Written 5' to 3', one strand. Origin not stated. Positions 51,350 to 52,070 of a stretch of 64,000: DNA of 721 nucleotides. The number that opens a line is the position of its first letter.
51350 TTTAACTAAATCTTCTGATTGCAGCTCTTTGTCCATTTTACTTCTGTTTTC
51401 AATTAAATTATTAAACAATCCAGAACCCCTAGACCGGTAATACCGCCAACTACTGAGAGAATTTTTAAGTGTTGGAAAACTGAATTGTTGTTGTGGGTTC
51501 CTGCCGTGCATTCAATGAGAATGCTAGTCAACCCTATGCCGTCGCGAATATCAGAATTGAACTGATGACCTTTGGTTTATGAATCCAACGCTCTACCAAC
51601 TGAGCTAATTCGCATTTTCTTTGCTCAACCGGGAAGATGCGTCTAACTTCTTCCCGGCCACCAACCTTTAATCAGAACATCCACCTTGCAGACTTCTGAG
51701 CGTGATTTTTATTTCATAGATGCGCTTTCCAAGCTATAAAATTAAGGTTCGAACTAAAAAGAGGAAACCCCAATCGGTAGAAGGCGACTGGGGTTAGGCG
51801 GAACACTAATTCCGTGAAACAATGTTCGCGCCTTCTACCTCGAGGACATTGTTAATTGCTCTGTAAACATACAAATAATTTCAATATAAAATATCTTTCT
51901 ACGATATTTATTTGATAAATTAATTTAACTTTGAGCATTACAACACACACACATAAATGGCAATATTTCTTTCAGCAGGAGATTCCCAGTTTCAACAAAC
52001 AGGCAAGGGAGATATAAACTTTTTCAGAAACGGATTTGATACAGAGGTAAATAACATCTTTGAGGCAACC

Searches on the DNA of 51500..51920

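Call 56: search_rna_families(source=window, start=51500, end=51920, threshold=evalue, max_evalue=10)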
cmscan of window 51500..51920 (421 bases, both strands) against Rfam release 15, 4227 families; matches with E-value up to 10: 3.
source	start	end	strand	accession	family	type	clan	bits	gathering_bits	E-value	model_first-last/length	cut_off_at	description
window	51542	51614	-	RF00005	tRNA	Gene; tRNA;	CL00001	65.1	29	4.6e-14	1-71/71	no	tRNA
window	51751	51829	-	RF00236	ctRNA_pGA1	Gene; antisense;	-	20.4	45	0.092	1-79/79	no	ctRNA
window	51542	51613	+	RF04354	Plastid-ycf2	Cis-reg;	-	14.3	65.7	4.4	1-75/75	no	Plastid-ycf2 5UTR RNA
